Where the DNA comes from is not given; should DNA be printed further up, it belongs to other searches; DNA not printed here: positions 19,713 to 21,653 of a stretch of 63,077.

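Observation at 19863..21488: GH13 glucosidase with intact catalytic triad but remodelled -1 subsite (region I NH to SV; HxF to HNS)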

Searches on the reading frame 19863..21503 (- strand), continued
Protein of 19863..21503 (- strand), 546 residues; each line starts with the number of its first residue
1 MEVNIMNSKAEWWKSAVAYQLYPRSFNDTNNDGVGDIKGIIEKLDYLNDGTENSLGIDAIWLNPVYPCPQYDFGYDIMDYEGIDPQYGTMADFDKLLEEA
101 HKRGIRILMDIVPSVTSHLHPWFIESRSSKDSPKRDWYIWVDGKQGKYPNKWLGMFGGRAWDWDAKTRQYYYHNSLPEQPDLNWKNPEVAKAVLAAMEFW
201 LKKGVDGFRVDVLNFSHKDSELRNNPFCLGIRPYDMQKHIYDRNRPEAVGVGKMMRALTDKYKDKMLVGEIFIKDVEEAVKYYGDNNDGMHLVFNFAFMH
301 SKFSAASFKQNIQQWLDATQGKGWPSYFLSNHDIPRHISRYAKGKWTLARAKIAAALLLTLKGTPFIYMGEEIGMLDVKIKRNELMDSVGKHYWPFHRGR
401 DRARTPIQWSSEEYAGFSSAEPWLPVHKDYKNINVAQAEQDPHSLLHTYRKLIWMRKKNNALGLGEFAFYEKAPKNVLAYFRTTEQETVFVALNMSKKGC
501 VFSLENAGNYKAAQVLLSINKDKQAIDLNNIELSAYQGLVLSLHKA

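Call 7: find_homologous_proteins(query=window:19863-21503:-)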
Query window:19863-21503:- (546 aa): 7993 proteins with E <= 0.001 among 8000 candidates; the best 120 are listed.
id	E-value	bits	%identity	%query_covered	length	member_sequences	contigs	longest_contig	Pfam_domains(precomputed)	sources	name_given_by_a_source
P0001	0.0e+0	1147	88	100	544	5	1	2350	PF00128.32,PF16657.12,PF23915.2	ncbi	-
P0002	0.0e+0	1073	83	99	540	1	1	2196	PF00128.32,PF16657.12,PF23915.2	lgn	-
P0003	0.0e+0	1013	78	98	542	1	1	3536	PF00128.32,PF16657.12,PF23915.2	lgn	-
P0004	1.5e-253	860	66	98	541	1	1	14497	PF00128.32,PF23915.2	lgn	-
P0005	2.8e-245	833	64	98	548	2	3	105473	PF00128.32,PF16657.12,PF23915.2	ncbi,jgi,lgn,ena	-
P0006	1.3e-238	811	63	98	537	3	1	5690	PF00128.32,PF16657.12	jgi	jgi:alpha-glucosidase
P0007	9.5e-238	808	63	98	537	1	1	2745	PF00128.32,PF16657.12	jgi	jgi:alpha-glucosidase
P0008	4.4e-237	806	62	99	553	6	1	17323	PF00128.32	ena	-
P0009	9.3e-236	802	60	99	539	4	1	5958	PF00128.32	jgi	-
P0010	4.7e-235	799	61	99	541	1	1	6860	PF00128.32,PF16657.12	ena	-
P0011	6.5e-235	799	62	99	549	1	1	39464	PF00128.32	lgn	-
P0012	2.4e-233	794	63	98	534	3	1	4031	PF00128.32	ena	-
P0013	8.4e-232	789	61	98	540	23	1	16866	PF00128.32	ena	-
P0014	4.9e-231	786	60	98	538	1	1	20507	PF00128.32,PF16657.12,PF23915.2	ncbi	-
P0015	7.5e-231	785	60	99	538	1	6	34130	PF00128.32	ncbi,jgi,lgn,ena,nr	ncbi:MAG TPA: alpha-glucosidase [Anaerolineae bacterium]|nr:alpha-glucosidase [Anaerolineae bacteriu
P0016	1.8e-230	784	61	99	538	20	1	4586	PF00128.32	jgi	-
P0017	2.7e-229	780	61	99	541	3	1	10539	PF00128.32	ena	-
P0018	7.0e-229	779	62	93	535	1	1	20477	PF00128.32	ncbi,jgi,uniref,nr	ncbi:MAG: alpha-glucosidase [Candidatus Abyssobacteria bacterium SURF_5]|uniref:Alpha-glucosidase n=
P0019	2.6e-228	777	61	99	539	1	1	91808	PF00128.32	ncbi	-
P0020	3.6e-228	777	60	99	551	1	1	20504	PF00128.32,PF23915.2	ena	-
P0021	1.3e-227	775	58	99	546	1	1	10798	PF00128.32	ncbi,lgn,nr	ncbi:MAG: alpha-glucosidase [Deltaproteobacteria bacterium]|nr:alpha-glucosidase [Deltaproteobacteri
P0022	4.0e-227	773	64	91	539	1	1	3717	PF00128.32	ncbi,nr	ncbi:MAG TPA: alpha-glucosidase [Anaerolineaceae bacterium]|nr:alpha-glucosidase [Anaerolineaceae ba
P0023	2.7e-226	770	61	98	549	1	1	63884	PF00128.32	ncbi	-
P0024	3.0e-226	770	64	89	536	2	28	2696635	PF00128.32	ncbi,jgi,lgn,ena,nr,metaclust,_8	ncbi:MAG: alpha-glucosidase [Firmicutes bacterium]|jgi:alpha-glucosidase|nr:alpha-glucosidase [Bacil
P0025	1.5e-224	765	59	98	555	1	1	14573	PF00128.32,PF16657.12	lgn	-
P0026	3.2e-224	764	59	99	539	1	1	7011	PF00128.32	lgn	-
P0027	7.5e-224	762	58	99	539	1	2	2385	PF00128.32,PF16657.12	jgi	-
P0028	1.9e-223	761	59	98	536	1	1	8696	PF00128.32,PF16657.12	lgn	-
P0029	1.3e-222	758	58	98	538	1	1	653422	PF00128.32,PF16657.12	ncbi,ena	-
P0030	7.7e-222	756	59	99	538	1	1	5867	PF00128.32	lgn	-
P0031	1.2e-221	755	56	98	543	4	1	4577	PF00128.32,PF16657.12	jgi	-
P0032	2.8e-220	751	57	98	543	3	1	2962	PF00128.32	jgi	-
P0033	5.4e-219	746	58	99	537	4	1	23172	PF00128.32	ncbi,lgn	-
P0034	1.8e-218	745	58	99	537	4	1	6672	PF00128.32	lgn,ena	-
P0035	1.6e-216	738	58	98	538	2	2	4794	PF00128.32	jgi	jgi:alpha-glucosidase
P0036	1.6e-215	735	57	99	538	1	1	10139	PF00128.32,PF16657.12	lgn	-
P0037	3.9e-215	734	56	93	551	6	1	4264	PF00128.32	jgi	-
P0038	2.6e-212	724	56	98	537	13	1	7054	PF00128.32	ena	-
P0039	3.2e-211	721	56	98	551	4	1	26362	PF00128.32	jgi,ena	-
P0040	6.8e-211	720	56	99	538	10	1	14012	PF00128.32,PF16657.12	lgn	-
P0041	4.0e-195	668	53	98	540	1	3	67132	PF00128.32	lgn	-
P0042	7.7e-195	667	53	99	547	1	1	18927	PF00128.32,PF16657.12,PF23915.2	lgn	-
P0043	1.8e-194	665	53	97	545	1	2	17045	PF00128.32,PF16657.12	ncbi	-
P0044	2.8e-191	655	52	99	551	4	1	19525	PF00128.32,PF16657.12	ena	-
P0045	3.8e-191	654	53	97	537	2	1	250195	PF00128.32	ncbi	-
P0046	8.6e-191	653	52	95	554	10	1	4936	PF00128.32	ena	-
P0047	1.6e-190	652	53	97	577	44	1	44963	PF00128.32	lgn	-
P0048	9.9e-190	650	54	97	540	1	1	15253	PF00128.32,PF16657.12,PF23915.2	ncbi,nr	ncbi:MAG: alpha-glucosidase C-terminal domain-containing protein [Leptospira sp.]|nr:alpha-glucosida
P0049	1.4e-189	649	53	94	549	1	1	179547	PF00128.32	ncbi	ncbi:MAG: glycoside hydrolase family 13 protein [bacterium]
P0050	1.6e-189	649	54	93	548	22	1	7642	PF00128.32,PF16657.12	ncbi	-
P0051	3.4e-189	648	52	98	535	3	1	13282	PF00128.32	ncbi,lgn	ncbi:MAG: alpha-amylase family glycosyl hydrolase [Bacteroidota bacterium]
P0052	1.9e-188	645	50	98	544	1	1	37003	PF00128.32,PF16657.12,PF23915.2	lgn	-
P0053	3.6e-187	641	50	98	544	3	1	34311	PF00128.32,PF16657.12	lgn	-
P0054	5.2e-187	641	59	84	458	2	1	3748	PF00128.32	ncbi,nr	ncbi:MAG: DUF3459 domain-containing protein, partial [Firmicutes bacterium]|nr:DUF3459 domain-contai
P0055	1.9e-186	639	52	92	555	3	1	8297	PF00128.32,PF16657.12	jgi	-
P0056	4.5e-186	638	53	97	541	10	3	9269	PF00128.32,PF16657.12,PF22026.3,PF23915.2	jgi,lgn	-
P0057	1.2e-185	636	53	97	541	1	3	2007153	PF00128.32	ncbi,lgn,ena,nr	ncbi:MAG: alpha-glucosidase [Leptospiraceae bacterium]|nr:alpha-glucosidase [Leptospiraceae bacteriu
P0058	2.0e-185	636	52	98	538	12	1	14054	PF00128.32,PF11941.15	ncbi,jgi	-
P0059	2.1e-185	635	51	97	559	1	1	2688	PF00128.32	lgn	-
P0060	3.7e-185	635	51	97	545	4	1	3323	PF00128.32,PF16657.12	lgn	-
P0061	7.0e-185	634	52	94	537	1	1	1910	PF00128.32,PF16657.12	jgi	jgi:alpha-glucosidase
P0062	1.2e-184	633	51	97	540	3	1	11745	PF00128.32,PF16657.12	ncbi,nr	ncbi:MAG: DUF3459 domain-containing protein [Anaerolineae bacterium]|nr:DUF3459 domain-containing pr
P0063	1.3e-184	633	51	98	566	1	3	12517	PF00128.32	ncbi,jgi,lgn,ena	-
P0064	1.9e-184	632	52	91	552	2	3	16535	PF00128.32,PF16657.12,PF23915.2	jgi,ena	-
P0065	2.4e-184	632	52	98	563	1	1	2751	PF00128.32,PF16657.12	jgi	-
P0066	3.3e-184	631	51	98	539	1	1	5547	PF00128.32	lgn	-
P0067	3.7e-184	631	50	99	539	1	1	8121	PF00128.32,PF16657.12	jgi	-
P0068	4.6e-184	631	51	98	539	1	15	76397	PF00128.32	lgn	-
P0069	4.6e-184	631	51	98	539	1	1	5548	PF00128.32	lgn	-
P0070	5.0e-184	631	52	98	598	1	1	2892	PF00128.32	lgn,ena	-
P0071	5.6e-184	631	51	98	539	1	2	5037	PF00128.32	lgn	-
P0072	6.4e-184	631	50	98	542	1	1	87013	PF00128.32,PF16657.12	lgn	-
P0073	7.7e-184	630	51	98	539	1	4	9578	PF00128.32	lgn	-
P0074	8.4e-184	630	51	98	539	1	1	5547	PF00128.32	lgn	-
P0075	8.4e-184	630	52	96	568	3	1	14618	PF00128.32,PF16657.12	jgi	jgi:alpha-glucosidase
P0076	9.0e-184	630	51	97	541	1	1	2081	PF00128.32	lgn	-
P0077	9.8e-184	630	52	98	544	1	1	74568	PF00128.32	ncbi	-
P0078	1.1e-183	630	51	98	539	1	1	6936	PF00128.32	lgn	-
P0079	1.2e-183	630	55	90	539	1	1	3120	PF00128.32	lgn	-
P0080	1.2e-183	630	51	97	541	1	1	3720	PF00128.32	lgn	-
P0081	1.6e-183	629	51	98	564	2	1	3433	PF00128.32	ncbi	-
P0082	2.1e-183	629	51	98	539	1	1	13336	PF00128.32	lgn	-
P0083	2.6e-183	629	51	98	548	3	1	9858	PF00128.32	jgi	jgi:alpha-glucosidase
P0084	4.0e-183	628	51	97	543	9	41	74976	PF00128.32,PF16657.12,PF23915.2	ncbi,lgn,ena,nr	ncbi:MAG: alpha-glucosidase C-terminal domain-containing protein [Leptospiraceae bacterium]|nr:alpha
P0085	5.4e-183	627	53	92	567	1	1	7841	PF00128.32,PF16657.12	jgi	jgi:alpha-glucosidase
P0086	7.5e-183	627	51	97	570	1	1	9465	PF00128.32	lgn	-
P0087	8.3e-183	627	52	95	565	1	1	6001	PF00128.32,PF16657.12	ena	-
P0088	9.5e-183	627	50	98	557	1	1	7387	PF00128.32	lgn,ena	-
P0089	1.6e-182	626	52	94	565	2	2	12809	PF00128.32,PF16657.12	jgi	-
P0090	1.8e-182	626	52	95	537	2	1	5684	PF00128.32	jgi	jgi:alpha-glucosidase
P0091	2.3e-182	625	51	94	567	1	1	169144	PF00128.32,PF16657.12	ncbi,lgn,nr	ncbi:MAG: alpha-glucosidase C-terminal domain-containing protein [Deltaproteobacteria bacterium]|nr:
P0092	2.7e-182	625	50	97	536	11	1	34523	PF00128.32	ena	-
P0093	3.6e-182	625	50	97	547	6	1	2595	PF00128.32,PF16657.12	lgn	-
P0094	4.2e-182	625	56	89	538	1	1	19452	PF00128.32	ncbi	-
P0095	5.5e-182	624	50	97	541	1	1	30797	PF00128.32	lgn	-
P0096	5.6e-182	624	52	96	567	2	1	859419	PF00128.32,PF16657.12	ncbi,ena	-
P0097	6.1e-182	624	50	97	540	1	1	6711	PF00128.32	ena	-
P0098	7.6e-182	624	50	97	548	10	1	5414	PF00128.32,PF16657.12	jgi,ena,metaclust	metaclust:\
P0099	7.7e-182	624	51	97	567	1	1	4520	PF00128.32,PF16657.12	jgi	jgi:alpha-glucosidase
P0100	1.0e-181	623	49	97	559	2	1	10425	PF00128.32,PF16657.12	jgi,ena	-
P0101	1.1e-181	623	52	93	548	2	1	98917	PF25839.1,PF00128.32,PF16657.12,PF23915.2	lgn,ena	-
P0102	1.5e-181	623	52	98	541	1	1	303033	PF00128.32,PF16657.12,PF08533.17,PF22026.3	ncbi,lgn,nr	ncbi:MAG: alpha-glucosidase [Firmicutes bacterium]|nr:alpha-glucosidase [Bacillota bacterium]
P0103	1.5e-181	623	50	98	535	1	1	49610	PF00128.32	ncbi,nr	ncbi:MAG: alpha-glucosidase [Desulfobacterales bacterium]|nr:alpha-glucosidase [Desulfobacterales ba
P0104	1.6e-181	623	52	99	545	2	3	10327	PF00128.32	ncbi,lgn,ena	-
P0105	2.5e-181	622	53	89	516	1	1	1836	PF00128.32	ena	-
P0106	2.6e-181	622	51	97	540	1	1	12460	PF00128.32,PF16657.12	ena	-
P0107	2.7e-181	622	54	90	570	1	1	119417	PF00128.32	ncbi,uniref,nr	ncbi:MAG: alpha-glucosidase [Deltaproteobacteria bacterium]|uniref:Alpha-glucosidase n=1 Tax=Candida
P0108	3.6e-181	621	51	97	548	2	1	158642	PF00128.32,PF16657.12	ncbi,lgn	ncbi:MAG: alpha-amylase family glycosyl hydrolase [Chloroflexota bacterium]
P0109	5.5e-181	621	50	97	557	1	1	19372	PF00128.32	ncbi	-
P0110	6.8e-181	621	51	97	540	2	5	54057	PF00128.32,PF16657.12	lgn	-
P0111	7.7e-181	620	49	97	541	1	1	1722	PF00128.32,PF16657.12,PF23915.2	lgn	-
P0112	9.3e-181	620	50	97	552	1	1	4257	PF00128.32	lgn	-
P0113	1.0e-180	620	51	98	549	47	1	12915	PF00128.32,PF16657.12,PF23915.2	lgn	-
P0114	1.1e-180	620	52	97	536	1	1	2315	PF00128.32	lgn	-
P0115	1.1e-180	620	51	98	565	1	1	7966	PF00128.32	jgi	jgi:alpha-glucosidase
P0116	1.4e-180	620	51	97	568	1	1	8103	PF00128.32,PF16657.12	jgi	jgi:alpha-glucosidase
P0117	2.5e-180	619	52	93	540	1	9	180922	PF00128.32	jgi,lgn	-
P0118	2.7e-180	619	51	98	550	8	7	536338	PF00128.32,PF16657.12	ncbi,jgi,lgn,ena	-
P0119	4.7e-180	618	51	98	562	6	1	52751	PF00128.32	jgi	-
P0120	5.2e-180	618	50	94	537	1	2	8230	PF00128.32,PF16657.12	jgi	jgi:alpha-glucosidase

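Call 13: find_encoding_contigs(protein=P0024, flank=10000, max_places=3)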
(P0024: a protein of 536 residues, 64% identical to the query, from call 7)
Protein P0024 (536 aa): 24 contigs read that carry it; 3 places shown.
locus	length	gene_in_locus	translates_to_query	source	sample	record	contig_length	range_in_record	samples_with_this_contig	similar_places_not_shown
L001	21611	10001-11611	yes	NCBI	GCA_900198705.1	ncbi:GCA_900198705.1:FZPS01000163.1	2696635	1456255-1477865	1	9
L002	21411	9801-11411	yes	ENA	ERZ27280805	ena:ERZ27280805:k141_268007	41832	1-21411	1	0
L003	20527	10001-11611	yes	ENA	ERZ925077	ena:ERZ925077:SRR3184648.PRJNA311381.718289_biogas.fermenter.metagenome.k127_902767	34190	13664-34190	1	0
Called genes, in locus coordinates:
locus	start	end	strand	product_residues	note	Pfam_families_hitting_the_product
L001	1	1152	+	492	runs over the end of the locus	PF00404:Dockerin_1, PF01832:Glucosaminidase, PF08239:SH3_3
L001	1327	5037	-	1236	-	PF12799:LRR_4 (faint), PF00082:Peptidase_S8, PF02368:Big_2, PF22359:Big-like (faint), PF13205:Big_5, PF02368:Big_2 (weak)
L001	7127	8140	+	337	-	PF03372:Exo_endo_phos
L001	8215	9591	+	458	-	PF13520:AA_permease_2, PF00324:AA_permease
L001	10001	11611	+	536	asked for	PF00128:Alpha-amylase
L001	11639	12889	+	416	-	PF13412:HTH_24, PF00480:ROK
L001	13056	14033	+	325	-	PF00294:PfkB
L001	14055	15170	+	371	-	PF01261:AP_endonuc_2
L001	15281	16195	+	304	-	PF00294:PfkB, PF08543:Phos_pyr_kin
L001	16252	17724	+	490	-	PF07690:MFS_1, PF13347:MFS_2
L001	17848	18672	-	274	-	PF01061:ABC2_membrane, PF12698:ABC2_membrane_3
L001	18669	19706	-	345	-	PF00005:ABC_tran, PF13304:AAA_21 (faint), PF13732:DrrA1-3_C (weak)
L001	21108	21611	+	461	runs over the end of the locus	PF00404:Dockerin_1 (weak)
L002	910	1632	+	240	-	PF10086:YhfC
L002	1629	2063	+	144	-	PF13026:DUF3887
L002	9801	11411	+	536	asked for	PF00128:Alpha-amylase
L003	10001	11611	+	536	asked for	PF00128:Alpha-amylase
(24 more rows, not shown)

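Call 14: find_encoding_contigs(protein=P0005, flank=10000, max_places=2)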
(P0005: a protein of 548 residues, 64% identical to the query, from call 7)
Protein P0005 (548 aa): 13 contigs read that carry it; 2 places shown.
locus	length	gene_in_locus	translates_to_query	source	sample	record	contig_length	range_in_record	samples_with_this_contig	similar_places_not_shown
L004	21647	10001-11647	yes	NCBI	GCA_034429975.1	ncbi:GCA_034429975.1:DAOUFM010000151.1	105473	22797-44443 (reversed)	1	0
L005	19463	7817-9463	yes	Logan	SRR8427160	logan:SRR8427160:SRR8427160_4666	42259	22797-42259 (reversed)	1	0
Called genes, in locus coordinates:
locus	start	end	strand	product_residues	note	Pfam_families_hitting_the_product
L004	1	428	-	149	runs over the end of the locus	PF22381:Staph_reg_Sar_Rot (weak), PF01047:MarR, PF12802:MarR_2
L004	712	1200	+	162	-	PF02627:CMD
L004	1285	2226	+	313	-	PF00730:HhH-GPD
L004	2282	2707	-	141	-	-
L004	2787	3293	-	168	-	PF01814:Hemerythrin (weak)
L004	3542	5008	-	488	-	PF01547:SBP_bac_1, PF13416:SBP_bac_8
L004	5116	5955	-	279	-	PF00528:BPD_transp_1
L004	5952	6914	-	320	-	PF00528:BPD_transp_1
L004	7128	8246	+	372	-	PF01261:AP_endonuc_2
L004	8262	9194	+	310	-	PF00294:PfkB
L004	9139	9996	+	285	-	PF00485:PRK (weak)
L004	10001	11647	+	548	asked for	PF00128:Alpha-amylase, PF16657:Malt_amylase_C (faint), PF23915:SusG_C (weak)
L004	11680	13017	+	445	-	PF07690:MFS_1, PF13347:MFS_2, PF07690:MFS_1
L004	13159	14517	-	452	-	PF23750:RsgI_M, PF03413:PepSY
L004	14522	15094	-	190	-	PF04542:Sigma70_r2, PF08281:Sigma70_r4_2, PF04545:Sigma70_r4 (weak)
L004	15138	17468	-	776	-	PF00403:HMA, PF00122:E1-E2_ATPase, PF00702:Hydrolase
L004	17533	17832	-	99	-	PF12840:HTH_20, PF24034:DUF7343 (weak), PF01022:HTH_5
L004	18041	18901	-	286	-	PF00528:BPD_transp_1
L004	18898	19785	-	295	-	PF00528:BPD_transp_1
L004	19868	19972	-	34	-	-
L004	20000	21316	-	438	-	PF01547:SBP_bac_1, PF13416:SBP_bac_8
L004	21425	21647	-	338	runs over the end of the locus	PF08240:ADH_N, PF16912:Glu_dehyd_C (weak), PF00107:ADH_zinc_N, PF13602:ADH_zinc_N_2 (weak)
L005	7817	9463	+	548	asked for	PF00128:Alpha-amylase, PF16657:Malt_amylase_C (faint), PF23915:SusG_C (weak)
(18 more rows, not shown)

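Call 15: find_encoding_contigs(protein=P0019, flank=10000, max_places=2)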
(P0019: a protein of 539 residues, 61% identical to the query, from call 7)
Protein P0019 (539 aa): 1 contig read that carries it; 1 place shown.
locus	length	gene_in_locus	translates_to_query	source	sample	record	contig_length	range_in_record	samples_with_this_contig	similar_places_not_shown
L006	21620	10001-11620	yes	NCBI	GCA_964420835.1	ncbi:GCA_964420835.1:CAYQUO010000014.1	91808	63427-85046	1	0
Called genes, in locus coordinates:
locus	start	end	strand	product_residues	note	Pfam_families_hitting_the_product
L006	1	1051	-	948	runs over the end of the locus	PF00690:Cation_ATPase_N, PF00122:E1-E2_ATPase, PF13246:Cation_ATPase, PF00702:Hydrolase, PF00689:Cation_ATPase_C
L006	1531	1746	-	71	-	-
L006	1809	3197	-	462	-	PF01979:Amidohydro_1, PF07969:Amidohydro_3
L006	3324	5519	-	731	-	-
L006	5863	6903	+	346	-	PF00356:LacI, PF00532:Peripla_BP_1, PF13377:Peripla_BP_3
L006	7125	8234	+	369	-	PF01261:AP_endonuc_2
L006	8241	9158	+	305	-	PF00294:PfkB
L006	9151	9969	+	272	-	-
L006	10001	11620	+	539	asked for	PF00128:Alpha-amylase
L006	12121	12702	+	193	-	PF07690:MFS_1 (weak), PF13347:MFS_2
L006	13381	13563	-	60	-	PF12900:Pyridox_ox_2 (weak)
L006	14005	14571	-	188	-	PF01983:CofC, PF12804:NTP_transf_3 (weak)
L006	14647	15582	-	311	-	PF01933:CofD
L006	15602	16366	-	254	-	PF01996:F420_ligase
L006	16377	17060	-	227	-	PF03807:F420_oxidored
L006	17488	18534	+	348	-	PF00291:PALP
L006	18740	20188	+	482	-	PF01979:Amidohydro_1, PF07969:Amidohydro_3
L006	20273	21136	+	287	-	PF00941:FAD_binding_5, PF03450:CO_deh_flav_C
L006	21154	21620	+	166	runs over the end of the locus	PF00111:Fer2 (weak), PF01799:Fer2_2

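Call 20: find_encoding_contigs(protein=P0018, flank=8000, max_places=2)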
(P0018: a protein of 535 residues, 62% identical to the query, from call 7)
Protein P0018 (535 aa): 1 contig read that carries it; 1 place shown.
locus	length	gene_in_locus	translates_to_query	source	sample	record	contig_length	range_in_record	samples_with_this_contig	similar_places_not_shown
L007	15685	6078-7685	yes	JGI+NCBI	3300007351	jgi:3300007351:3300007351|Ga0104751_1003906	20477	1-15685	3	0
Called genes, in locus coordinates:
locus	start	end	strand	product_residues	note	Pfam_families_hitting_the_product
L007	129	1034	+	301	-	PF07963:N_methyl, PF07596:SBP_bac_10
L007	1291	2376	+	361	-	PF01208:URO-D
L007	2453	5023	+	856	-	-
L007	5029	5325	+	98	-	-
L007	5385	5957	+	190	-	PF00903:Glyoxalase, PF13669:Glyoxalase_4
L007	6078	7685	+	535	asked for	PF00128:Alpha-amylase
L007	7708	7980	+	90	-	-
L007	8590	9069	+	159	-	-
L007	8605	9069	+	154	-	-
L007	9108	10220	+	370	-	-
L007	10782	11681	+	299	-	PF14267:DUF4357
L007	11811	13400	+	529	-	PF12161:HsdM_N, PF02384:N6_Mtase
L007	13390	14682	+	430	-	PF01420:Methylase_S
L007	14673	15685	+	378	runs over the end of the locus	PF14355:Abi_C, PF11867:T1RH-like_C (weak)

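Call 21: find_encoding_contigs(protein=P0029, flank=8000, max_places=2)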
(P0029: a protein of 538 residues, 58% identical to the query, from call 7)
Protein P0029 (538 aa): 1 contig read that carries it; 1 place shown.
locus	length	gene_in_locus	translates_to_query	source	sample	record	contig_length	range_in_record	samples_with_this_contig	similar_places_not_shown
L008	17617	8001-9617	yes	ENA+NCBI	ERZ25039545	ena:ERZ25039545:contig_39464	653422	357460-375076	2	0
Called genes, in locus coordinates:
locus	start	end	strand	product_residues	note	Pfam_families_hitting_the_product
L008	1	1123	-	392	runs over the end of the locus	PF10091:Glycoamylase, PF06165:GH94_b-supersand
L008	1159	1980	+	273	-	-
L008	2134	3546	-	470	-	-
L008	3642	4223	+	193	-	-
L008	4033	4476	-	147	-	-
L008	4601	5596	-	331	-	-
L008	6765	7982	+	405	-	PF00480:ROK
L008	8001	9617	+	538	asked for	PF00128:Alpha-amylase, PF16657:Malt_amylase_C (faint)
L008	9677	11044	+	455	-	PF07690:MFS_1, PF13347:MFS_2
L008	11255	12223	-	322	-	PF00174:Oxidored_molyb, PF03404:Mo-co_dimer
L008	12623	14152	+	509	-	PF01262:AlaDh_PNT_C (faint), PF13738:Pyr_redox_3 (faint), PF01134:GIDA (faint), PF01266:DAO (faint), PF07992:Pyr_redox_2, PF13450:NAD_binding_8 (faint), PF00070:Pyr_redox, PF02852:Pyr_redox_dim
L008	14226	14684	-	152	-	PF07386:DUF1499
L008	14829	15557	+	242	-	PF09335:VTT_dom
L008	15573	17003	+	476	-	PF09837:DUF2064, PF00535:Glycos_transf_2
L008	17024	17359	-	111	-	PF13347:MFS_2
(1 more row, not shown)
